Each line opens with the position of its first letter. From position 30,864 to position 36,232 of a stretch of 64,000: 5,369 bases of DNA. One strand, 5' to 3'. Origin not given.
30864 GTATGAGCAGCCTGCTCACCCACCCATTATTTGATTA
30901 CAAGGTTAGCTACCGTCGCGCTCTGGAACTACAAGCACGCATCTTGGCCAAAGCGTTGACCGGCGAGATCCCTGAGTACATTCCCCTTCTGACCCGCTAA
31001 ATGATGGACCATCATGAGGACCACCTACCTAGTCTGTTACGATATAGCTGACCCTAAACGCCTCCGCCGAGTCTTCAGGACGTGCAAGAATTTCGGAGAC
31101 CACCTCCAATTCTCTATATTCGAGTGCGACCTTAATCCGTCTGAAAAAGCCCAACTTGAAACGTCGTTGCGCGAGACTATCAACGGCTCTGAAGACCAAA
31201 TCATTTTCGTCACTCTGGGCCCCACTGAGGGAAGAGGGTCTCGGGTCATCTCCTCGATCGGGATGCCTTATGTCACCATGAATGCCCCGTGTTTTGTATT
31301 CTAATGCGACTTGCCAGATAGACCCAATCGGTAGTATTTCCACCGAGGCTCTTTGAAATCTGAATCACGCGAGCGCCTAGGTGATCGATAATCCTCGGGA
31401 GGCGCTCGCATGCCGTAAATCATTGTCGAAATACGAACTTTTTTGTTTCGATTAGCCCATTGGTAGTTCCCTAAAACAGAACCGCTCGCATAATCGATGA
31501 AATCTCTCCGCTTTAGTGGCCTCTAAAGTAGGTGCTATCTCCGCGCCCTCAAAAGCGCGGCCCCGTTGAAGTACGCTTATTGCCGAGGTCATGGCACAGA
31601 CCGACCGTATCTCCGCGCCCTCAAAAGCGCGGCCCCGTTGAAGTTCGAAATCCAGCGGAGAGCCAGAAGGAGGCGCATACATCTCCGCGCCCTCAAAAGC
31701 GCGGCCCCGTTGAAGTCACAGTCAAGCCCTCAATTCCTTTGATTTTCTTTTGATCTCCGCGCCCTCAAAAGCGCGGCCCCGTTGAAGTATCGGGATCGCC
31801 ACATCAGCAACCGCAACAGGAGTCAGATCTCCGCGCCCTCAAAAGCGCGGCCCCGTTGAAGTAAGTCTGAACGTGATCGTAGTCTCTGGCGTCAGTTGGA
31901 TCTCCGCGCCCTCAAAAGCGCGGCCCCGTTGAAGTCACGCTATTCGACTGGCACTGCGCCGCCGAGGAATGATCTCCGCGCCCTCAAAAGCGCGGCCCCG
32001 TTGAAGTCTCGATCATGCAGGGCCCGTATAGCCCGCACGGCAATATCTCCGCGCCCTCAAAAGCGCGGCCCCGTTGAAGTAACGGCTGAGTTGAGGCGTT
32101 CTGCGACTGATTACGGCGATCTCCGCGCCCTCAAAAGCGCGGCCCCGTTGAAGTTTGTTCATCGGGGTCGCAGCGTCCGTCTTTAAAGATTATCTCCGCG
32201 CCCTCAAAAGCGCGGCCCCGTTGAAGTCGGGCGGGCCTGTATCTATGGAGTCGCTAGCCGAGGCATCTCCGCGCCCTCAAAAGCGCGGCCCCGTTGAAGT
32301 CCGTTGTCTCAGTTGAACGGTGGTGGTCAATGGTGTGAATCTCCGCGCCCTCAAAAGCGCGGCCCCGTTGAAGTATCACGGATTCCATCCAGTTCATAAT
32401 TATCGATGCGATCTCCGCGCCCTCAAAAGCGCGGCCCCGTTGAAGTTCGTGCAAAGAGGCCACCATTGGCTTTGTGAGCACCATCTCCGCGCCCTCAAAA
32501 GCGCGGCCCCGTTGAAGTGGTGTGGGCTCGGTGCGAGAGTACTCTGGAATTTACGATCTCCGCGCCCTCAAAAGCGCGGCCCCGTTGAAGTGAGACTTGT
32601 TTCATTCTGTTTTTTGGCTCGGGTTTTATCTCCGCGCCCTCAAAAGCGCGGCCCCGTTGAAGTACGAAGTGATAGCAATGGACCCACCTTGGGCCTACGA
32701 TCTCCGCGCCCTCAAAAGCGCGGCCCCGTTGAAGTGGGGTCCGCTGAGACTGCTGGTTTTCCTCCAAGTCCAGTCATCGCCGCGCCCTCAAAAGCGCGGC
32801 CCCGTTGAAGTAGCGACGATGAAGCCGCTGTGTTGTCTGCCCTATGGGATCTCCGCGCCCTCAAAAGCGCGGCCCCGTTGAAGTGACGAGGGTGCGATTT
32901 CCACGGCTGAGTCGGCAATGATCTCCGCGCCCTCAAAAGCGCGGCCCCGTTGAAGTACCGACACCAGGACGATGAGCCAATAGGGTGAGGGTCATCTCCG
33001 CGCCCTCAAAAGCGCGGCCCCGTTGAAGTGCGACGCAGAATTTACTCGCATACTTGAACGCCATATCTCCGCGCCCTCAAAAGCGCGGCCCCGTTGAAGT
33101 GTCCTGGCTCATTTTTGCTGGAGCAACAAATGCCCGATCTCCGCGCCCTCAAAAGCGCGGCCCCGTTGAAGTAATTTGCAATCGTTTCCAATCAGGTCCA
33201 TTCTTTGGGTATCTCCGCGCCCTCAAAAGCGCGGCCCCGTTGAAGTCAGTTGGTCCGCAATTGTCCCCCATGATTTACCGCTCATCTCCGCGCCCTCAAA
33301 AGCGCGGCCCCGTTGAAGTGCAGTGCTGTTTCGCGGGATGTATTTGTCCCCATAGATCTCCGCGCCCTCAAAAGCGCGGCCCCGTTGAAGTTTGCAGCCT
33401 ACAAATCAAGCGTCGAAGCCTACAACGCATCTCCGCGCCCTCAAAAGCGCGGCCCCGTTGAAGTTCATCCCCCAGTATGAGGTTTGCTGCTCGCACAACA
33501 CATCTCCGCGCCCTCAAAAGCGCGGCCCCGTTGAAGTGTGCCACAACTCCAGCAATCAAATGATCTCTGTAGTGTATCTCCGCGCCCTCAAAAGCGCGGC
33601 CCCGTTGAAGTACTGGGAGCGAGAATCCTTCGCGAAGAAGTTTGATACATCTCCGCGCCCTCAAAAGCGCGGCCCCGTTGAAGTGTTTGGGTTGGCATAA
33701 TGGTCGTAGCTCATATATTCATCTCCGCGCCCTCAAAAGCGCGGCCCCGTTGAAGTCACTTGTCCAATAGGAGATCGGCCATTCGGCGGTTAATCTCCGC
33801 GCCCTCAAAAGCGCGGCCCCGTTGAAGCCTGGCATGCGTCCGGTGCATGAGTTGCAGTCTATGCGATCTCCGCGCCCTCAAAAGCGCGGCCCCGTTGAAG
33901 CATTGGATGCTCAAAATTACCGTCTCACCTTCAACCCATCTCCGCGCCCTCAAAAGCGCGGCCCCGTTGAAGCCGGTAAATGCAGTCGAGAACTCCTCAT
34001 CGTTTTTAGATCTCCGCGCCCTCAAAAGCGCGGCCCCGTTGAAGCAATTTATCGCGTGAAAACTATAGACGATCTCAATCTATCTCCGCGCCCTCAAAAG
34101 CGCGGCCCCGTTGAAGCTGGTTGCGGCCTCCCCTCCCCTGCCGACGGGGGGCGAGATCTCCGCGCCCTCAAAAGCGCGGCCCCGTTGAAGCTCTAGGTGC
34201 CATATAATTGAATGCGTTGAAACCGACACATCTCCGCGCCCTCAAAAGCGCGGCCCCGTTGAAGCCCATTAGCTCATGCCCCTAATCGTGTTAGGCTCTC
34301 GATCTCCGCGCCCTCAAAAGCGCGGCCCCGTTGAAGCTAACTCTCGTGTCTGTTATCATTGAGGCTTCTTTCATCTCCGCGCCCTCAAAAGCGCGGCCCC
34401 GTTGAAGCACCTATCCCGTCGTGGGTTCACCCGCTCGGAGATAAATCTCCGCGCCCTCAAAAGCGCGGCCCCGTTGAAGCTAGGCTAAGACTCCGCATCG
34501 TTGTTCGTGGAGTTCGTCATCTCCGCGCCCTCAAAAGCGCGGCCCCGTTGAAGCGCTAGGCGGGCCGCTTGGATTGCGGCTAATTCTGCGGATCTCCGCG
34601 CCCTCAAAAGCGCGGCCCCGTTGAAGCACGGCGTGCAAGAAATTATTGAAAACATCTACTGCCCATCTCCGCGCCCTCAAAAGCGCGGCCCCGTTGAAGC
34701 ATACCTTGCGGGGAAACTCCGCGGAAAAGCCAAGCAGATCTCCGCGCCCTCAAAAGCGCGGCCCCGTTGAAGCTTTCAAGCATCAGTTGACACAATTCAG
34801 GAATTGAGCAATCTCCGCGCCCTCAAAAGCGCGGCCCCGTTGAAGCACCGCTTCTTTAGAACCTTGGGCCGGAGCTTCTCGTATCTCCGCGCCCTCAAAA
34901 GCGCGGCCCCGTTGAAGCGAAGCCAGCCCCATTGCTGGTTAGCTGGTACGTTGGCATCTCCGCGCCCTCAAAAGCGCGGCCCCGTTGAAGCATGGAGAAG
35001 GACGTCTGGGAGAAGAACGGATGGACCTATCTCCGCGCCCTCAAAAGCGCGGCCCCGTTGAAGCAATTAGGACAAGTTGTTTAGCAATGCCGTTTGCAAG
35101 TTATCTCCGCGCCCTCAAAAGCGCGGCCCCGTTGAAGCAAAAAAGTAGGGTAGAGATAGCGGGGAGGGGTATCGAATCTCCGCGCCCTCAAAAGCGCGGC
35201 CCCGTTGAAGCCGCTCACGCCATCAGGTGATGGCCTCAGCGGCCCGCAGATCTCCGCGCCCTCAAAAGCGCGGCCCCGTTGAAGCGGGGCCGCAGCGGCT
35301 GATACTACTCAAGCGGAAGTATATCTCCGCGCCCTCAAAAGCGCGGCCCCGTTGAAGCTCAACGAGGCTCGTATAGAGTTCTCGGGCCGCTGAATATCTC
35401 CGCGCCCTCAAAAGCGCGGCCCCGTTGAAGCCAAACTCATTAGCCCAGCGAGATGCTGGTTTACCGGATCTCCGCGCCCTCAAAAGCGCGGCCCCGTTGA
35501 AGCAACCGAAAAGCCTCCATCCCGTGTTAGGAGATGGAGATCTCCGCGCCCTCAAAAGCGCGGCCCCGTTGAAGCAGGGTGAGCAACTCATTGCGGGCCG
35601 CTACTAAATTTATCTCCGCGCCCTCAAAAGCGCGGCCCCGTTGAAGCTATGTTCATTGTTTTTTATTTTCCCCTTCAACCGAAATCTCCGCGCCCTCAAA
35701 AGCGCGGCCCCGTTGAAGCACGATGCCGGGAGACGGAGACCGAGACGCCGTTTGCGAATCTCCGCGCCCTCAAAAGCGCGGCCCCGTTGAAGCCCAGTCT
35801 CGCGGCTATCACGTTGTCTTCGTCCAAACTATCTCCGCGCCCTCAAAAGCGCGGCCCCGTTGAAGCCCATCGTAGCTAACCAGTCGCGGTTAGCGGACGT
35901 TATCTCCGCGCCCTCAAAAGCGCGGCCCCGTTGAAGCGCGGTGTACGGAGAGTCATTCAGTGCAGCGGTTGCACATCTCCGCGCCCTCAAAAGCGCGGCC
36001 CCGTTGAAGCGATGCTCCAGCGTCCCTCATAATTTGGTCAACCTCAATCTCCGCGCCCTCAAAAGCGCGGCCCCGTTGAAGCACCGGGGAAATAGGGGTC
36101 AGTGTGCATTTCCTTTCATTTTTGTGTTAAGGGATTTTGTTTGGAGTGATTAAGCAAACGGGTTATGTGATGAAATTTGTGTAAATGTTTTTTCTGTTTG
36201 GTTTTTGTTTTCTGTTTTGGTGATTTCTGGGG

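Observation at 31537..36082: Array is divided into two near-equal blocks that differ only at the last repeat nucleotide (T in repeats 1-31, C in repeats 32-63)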

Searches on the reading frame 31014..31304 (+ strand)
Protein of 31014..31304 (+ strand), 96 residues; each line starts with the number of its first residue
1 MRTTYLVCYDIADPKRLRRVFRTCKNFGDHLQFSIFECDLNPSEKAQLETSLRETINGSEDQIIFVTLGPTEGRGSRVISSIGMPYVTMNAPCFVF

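Call 5: search_protein_families(library=pfam, proteins=[window:31014-31304:+])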
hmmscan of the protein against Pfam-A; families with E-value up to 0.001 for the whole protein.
window:31014-31304:+ (96 aa): 1 family
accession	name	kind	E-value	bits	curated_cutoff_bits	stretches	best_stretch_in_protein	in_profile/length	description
PF09827.14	CRISPR_Cas2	-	5.8e-20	71.7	23.8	1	5-69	3-67/74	CRISPR associated protein Cas2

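Call 6: search_protein_families(library=ncbifam, proteins=[window:31014-31304:+])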
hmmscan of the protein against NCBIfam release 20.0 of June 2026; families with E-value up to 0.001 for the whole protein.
window:31014-31304:+ (96 aa): 1 family
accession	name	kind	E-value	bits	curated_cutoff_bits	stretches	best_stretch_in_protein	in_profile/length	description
TIGR01573.1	cas2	equivalog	8.5e-11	42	24.5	1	5-71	3-73/96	CRISPR-associated endonuclease Cas2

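Call 20: find_encoding_contigs(protein=window:31014-31304:+, flank=10000, max_places=10)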
Protein window:31014-31304:+ (96 aa): 3 contigs read that carry it; 3 places shown.
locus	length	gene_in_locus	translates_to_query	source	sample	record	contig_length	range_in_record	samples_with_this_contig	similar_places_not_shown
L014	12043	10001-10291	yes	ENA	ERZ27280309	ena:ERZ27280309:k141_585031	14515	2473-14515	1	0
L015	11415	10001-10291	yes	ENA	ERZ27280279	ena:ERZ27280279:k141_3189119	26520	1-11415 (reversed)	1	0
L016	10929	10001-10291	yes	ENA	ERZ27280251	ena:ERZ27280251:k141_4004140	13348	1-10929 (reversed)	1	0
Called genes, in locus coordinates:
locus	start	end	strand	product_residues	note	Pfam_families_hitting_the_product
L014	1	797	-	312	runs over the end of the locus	PF09617:Cas_GSU0053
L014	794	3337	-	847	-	-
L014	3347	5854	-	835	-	PF00270:DEAD, PF00271:Helicase_C (weak), PF22590:Cas3-like_C_2, PF18019:Cas3_HD (weak)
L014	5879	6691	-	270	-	-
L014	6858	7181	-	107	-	-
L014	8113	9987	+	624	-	PF12705:PDDEXK_1 (weak), PF01930:Cas_Cas4, PF01867:Cas_Cas1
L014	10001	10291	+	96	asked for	PF09827:CRISPR_Cas2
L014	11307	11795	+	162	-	-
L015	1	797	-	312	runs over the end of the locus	PF09617:Cas_GSU0053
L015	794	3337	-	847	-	-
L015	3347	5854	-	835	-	PF00270:DEAD, PF00271:Helicase_C (weak), PF22590:Cas3-like_C_2, PF18019:Cas3_HD (weak)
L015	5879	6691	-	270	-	-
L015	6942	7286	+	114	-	-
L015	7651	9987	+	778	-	PF12705:PDDEXK_1 (weak), PF01930:Cas_Cas4, PF01867:Cas_Cas1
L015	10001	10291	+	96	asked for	PF09827:CRISPR_Cas2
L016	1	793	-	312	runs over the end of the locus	PF09617:Cas_GSU0053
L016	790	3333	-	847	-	-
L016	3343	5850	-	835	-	PF00270:DEAD, PF00271:Helicase_C (weak), PF22590:Cas3-like_C_2, PF18019:Cas3_HD (weak)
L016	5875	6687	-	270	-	-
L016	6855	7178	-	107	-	-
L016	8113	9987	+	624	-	PF12705:PDDEXK_1 (weak), PF01930:Cas_Cas4, PF01867:Cas_Cas1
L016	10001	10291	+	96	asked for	PF09827:CRISPR_Cas2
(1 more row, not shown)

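Call 61: list_cluster_members(proteins=[P0008, window:31014-31304:+])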
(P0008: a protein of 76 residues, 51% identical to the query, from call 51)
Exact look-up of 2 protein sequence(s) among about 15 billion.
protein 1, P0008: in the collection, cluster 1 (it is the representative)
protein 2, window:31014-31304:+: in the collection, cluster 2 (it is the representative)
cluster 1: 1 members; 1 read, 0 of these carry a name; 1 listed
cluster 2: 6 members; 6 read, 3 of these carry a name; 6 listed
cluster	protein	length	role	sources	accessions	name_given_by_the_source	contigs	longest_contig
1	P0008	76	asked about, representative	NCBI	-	-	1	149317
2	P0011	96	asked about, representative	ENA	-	-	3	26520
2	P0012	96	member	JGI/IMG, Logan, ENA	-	CRISPR-associated protein Cas2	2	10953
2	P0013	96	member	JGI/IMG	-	CRISPR-associated protein Cas2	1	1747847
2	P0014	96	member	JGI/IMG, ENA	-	CRISPR-associated protein Cas2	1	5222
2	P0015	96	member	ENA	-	-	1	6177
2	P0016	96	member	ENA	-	-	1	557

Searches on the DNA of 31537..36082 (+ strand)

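Call 15: search_dna_similar(query=window:31537-36082:+, collection=phages, mode=distant, max_evalue=10, max_rows=40)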
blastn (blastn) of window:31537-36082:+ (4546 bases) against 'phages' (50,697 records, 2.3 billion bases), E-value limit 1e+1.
Records with a match: 1; places in all: 1; records where one place covers at least 80% of the query: 0.
Best place of each record, by identity: 95-99% 1.
By first word of the organism name: Klebsiella 1.
By host as written in the record: Klebsiella pneumoniae KLEB009 1.
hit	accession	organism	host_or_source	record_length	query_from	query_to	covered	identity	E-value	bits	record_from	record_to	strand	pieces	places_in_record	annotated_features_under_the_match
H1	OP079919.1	Klebsiella phage KPN8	Klebsiella pneumoniae KLEB009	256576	1812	1837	1%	96.2%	1e+0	44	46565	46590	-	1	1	hypothetical protein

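Call 16: search_dna_similar(query=window:31537-36082:+, collection=plasmids, mode=distant, max_evalue=10, max_rows=40)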
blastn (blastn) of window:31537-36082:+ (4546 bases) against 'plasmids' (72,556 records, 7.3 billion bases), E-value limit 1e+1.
Records with a match: 5; places in all: 5; records where one place covers at least 80% of the query: 0.
Best place of each record, by identity: 90-95% 3; 80-90% 2.
By first word of the organism name: Leisingera 1; Pseudoroseomonas 1; Candidatus 1; Paraburkholderia 1; Azospirillum 1.
By predicted mobility (MOB-suite, as given by PLSDB): non-mobilizable 4; mobilizable 1.
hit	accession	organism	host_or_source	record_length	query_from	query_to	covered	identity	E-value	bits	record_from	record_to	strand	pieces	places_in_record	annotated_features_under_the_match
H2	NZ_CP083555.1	Leisingera sp. S132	-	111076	3908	3951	1%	86.4%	4e+0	43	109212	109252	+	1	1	none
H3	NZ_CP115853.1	Pseudoroseomonas cervicalis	-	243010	2594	2633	1%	85.0%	4e+0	43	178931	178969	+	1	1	hypothetical protein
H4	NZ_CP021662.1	Candidatus Fukatsuia symbiotica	Acyrthosiphon pisum,cell culture,cell ...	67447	4118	4148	1%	90.3%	4e+0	44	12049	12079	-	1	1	recombinase family protein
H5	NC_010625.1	Paraburkholderia phymatum STM815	-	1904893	595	622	1%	92.9%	4e+0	43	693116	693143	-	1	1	record has no annotation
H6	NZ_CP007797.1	Azospirillum argentinense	Triticum aestivum L.,Root,wheat ...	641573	3580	3607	1%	92.9%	4e+0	43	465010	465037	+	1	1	none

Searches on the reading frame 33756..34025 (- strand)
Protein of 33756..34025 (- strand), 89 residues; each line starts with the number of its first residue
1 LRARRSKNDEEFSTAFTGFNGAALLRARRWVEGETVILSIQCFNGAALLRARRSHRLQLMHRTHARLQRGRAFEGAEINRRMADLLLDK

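Call 50: find_encoding_contigs(protein=window:33756-34025:-, flank=10000, max_places=10)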
Protein window:33756-34025:- (89 aa): no gene with exactly this product is on record in the collection.

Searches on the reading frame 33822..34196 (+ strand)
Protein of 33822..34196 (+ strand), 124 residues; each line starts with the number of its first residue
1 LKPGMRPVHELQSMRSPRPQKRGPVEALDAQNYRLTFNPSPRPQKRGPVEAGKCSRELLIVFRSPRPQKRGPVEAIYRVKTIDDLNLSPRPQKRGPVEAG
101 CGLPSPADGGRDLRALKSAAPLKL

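Call 25: find_encoding_contigs(protein=window:33822-34196:+, flank=10000, max_places=10)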
Protein window:33822-34196:+ (124 aa): no gene with exactly this product is on record in the collection.

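Call 51: find_homologous_proteins(query=window:33822-34193:+, max_evalue=0.001)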
Query window:33822-34193:+ (124 aa): 10 proteins with E <= 0.001 among 4016 candidates.
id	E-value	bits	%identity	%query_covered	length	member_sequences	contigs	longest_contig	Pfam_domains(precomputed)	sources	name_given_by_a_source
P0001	3.7e-22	97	47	90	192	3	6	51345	-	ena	-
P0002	1.4e-20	92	44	91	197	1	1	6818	-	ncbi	-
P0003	6.2e-20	89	47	68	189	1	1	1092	-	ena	-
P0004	1.6e-17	82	48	90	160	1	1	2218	-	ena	-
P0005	4.2e-12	64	41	73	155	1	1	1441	-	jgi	-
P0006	3.0e-10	58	52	51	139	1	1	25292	-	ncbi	-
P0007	6.5e-8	51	44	82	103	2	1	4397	-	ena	-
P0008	5.0e-7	48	51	48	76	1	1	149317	-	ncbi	-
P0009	8.8e-7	47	40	86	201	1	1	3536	-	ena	-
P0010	1.7e-4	40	60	34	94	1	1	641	-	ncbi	-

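Call 52: find_encoding_contigs(protein=P0001, flank=10000, max_places=10)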
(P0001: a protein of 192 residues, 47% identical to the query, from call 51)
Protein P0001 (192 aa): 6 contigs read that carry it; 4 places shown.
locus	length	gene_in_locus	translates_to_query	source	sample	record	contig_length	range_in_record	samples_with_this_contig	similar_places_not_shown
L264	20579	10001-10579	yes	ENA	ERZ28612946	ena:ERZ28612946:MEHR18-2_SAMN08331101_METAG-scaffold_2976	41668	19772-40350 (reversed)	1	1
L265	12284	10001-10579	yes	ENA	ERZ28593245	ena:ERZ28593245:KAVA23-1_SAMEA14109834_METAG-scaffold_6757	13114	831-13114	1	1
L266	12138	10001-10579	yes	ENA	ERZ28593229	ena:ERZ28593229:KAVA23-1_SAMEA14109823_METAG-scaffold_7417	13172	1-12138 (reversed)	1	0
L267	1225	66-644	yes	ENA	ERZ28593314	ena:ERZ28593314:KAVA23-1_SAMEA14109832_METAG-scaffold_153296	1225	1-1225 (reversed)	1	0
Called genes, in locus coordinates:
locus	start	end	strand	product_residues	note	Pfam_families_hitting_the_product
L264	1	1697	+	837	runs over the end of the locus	PF00270:DEAD, PF00271:Helicase_C (weak), PF22590:Cas3-like_C_2, PF18019:Cas3_HD (weak)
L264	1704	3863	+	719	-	-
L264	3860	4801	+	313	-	PF09617:Cas_GSU0053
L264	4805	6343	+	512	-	-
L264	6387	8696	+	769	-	PF01930:Cas_Cas4, PF12705:PDDEXK_1, PF01867:Cas_Cas1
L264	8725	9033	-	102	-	-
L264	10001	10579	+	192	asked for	-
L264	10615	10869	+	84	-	-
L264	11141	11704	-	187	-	-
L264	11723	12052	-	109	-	-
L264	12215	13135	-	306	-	PF13560:HTH_31 (weak), PF13744:HTH_37 (faint), PF01381:HTH_3 (faint), PF05869:Dam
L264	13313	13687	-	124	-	-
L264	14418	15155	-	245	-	PF14237:GYF_2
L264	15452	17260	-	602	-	-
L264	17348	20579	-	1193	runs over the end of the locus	PF13424:TPR_12, PF24885:TPR_NPHP3 (weak), PF13424:TPR_12, PF24885:TPR_NPHP3 (weak), PF13424:TPR_12, PF24885:TPR_NPHP3, PF13374:TPR_10 (weak), PF12770:CHAT, +12 more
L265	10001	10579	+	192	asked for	-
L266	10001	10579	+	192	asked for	-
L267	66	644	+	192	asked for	-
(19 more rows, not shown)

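Call 60: find_encoding_contigs(protein=P0008, flank=10000, max_places=10)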
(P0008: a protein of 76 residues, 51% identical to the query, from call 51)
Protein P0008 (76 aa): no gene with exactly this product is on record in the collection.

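Call 62: find_encoding_contigs(protein=P0013, flank=10000, max_places=10)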
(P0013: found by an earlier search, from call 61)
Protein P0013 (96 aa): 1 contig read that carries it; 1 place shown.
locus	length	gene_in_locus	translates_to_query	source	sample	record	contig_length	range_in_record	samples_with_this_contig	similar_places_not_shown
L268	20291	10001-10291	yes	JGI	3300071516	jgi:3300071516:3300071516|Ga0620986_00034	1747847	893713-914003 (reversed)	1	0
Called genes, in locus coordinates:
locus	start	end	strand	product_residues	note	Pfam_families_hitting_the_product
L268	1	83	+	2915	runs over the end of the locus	PF07504:FTP, PF01447:Peptidase_M4, PF02868:Peptidase_M4_C, PF17957:Big_7, PF13385:Laminin_G_3, PF07679:I-set, PF13927:Ig_3, PF05345:He_PIG, +5 more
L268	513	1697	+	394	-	PF09617:Cas_GSU0053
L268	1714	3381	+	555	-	PF09609:Cas_GSU0054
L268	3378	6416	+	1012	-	PF00270:DEAD (faint), PF04851:ResIII (weak), PF22590:Cas3-like_C_2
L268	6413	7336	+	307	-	-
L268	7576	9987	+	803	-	PF12705:PDDEXK_1 (weak), PF01930:Cas_Cas4, PF01867:Cas_Cas1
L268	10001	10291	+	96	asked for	PF09827:CRISPR_Cas2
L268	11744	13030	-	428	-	PF00589:Phage_integrase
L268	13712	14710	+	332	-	PF14100:DUF6807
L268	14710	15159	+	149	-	-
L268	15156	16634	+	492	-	PF01408:GFO_IDH_MocA, PF19051:GFO_IDH_MocA_C2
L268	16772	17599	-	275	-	PF04909:Amidohydro_2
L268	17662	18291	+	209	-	PF13413:HTH_25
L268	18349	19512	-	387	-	PF01408:GFO_IDH_MocA, PF22725:GFO_IDH_MocA_C3, PF02894:GFO_IDH_MocA_C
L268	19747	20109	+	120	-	PF02261:Asp_decarbox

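Call 65: find_encoding_contigs(protein=P0012, flank=10000, max_places=10)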
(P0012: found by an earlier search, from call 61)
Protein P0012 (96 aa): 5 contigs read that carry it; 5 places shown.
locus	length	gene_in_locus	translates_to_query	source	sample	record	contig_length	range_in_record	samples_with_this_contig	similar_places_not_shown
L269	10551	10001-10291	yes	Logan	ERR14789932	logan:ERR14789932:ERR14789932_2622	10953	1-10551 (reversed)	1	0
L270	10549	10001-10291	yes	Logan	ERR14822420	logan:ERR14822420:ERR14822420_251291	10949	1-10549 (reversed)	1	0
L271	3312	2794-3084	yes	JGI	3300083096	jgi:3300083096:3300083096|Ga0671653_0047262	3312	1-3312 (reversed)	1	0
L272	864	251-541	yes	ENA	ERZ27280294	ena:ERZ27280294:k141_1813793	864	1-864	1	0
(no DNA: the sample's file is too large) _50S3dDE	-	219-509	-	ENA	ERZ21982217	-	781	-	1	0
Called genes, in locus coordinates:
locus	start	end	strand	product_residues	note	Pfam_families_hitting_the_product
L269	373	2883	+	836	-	PF00270:DEAD, PF00271:Helicase_C (weak), PF22590:Cas3-like_C_2, PF18019:Cas3_HD (weak)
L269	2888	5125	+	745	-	-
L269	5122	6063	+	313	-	PF09617:Cas_GSU0053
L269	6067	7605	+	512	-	-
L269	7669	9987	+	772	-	PF12705:PDDEXK_1 (weak), PF01930:Cas_Cas4, PF01867:Cas_Cas1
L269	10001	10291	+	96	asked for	PF09827:CRISPR_Cas2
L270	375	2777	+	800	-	PF00270:DEAD, PF00271:Helicase_C (weak), PF22590:Cas3-like_C_2, PF18019:Cas3_HD (weak)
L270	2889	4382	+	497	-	-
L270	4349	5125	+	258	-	-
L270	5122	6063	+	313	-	PF09617:Cas_GSU0053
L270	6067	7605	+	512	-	-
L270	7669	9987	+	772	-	PF12705:PDDEXK_1 (weak), PF01930:Cas_Cas4, PF01867:Cas_Cas1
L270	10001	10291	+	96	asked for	PF09827:CRISPR_Cas2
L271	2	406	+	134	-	?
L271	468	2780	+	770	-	PF12705:PDDEXK_1 (weak), PF01930:Cas_Cas4, PF01867:Cas_Cas1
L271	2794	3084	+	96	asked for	PF09827:CRISPR_Cas2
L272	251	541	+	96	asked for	PF09827:CRISPR_Cas2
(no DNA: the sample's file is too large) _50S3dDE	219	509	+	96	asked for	PF09827:CRISPR_Cas2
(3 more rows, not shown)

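Call 66: find_encoding_contigs(protein=P0015, flank=10000, max_places=10)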
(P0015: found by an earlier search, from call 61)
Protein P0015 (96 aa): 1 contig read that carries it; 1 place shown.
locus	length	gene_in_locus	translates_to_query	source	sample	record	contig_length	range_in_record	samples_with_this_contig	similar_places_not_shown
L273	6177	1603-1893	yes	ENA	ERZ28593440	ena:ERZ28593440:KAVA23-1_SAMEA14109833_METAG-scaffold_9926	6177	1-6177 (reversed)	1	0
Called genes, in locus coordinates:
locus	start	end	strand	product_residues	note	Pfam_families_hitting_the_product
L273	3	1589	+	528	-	?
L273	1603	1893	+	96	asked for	PF09827:CRISPR_Cas2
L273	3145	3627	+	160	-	-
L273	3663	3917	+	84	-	-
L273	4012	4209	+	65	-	-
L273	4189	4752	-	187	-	-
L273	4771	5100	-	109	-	-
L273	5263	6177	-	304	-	?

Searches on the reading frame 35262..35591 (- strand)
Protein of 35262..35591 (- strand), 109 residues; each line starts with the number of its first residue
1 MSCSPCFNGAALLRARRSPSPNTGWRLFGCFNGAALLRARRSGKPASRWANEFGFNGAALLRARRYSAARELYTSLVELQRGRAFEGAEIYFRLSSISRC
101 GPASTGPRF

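Call 49: find_encoding_contigs(protein=window:35262-35591:-, flank=10000, max_places=10)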
Protein window:35262-35591:- (109 aa): no gene with exactly this product is on record in the collection.
